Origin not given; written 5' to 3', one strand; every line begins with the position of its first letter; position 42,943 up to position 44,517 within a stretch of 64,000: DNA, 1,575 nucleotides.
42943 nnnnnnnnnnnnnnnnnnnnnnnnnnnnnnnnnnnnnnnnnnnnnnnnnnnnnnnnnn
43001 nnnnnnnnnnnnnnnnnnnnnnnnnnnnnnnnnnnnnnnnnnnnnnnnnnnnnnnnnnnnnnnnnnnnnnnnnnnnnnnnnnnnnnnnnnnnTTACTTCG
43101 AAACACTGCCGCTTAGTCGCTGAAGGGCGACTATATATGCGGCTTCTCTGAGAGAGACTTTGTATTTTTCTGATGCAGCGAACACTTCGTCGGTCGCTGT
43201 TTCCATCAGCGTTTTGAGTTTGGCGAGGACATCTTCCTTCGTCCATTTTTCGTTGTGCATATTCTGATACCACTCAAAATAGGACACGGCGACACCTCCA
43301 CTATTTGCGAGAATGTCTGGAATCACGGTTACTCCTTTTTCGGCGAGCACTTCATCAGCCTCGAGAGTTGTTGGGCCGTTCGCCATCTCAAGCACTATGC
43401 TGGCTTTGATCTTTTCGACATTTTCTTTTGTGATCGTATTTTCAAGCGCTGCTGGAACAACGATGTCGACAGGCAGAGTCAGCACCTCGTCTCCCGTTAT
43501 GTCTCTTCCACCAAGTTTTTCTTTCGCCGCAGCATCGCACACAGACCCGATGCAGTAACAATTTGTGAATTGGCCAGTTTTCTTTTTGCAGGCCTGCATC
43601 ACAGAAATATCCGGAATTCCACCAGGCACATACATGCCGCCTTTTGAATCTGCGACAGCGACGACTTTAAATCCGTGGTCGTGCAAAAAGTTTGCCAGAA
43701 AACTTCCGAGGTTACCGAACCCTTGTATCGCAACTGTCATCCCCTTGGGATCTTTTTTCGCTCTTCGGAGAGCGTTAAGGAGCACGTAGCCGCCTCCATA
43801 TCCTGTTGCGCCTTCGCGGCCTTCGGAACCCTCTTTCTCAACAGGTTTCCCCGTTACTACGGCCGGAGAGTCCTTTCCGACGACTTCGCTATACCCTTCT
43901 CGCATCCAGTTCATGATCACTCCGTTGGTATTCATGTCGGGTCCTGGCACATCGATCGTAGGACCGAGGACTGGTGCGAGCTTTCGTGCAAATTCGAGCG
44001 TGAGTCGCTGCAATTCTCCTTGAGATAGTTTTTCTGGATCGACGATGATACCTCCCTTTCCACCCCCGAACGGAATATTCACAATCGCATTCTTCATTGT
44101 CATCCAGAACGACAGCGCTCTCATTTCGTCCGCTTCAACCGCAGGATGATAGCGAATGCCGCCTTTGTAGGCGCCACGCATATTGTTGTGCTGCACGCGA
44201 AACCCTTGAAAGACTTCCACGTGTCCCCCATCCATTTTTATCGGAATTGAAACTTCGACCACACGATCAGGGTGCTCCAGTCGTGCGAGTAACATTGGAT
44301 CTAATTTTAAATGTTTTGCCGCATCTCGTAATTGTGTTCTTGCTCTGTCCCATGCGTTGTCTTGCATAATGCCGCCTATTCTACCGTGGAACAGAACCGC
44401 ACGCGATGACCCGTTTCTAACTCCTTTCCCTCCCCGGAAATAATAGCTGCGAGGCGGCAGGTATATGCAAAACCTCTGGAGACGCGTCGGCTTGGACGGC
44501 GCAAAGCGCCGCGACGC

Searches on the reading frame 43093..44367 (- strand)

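Call 4: search_protein_families(library=pfam, proteins=[window:43093-44367:-])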
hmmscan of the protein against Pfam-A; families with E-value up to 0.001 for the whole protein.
window:43093-44367:- (424 aa): 2 families
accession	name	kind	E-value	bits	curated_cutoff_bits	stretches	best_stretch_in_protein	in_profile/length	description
PF00208.27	ELFV_dehydrog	-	8e-72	242.2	23.4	1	180-419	2-234/241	Glutamate/Leucine/Phenylalanine/Valine dehydrogenase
PF02812.23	ELFV_dehydrog_N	-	2.2e-52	176.6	25.3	1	33-160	1-128/129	Glu/Leu/Phe/Val dehydrogenase, dimerisation domain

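Call 5: search_protein_families(library=ncbifam, proteins=[window:43093-44367:-])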
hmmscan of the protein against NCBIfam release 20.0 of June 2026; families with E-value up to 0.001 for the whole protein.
window:43093-44367:- (424 aa): 6 families
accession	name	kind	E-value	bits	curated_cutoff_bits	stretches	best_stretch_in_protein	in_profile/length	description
NF040817.1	GdhA_Arch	equivalog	4.3e-133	444.5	750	1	5-419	6-408/419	glutamate dehydrogenase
NF041398.1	GluDhGdhB_Halo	equivalog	2.8e-132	441.5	620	1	5-420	3-401/410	glutamate dehydrogenase GdhB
NF006929.0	PRK09414.1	equivalog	1.5e-76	258.2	536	1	25-418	49-435/445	NADP-specific glutamate dehydrogenase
NF010634.0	PRK14031.1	equivalog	3e-60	204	822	1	19-394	38-408/444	NADP-specific glutamate dehydrogenase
NF010633.0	PRK14030.1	subfamily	3.4e-60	204.4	743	1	26-396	46-411/445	glutamate dehydrogenase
NF035922.1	Trp_DH_ScyB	equivalog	3.9e-25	88.6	600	2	60-236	31-195/346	tryptophan dehydrogenase ScyB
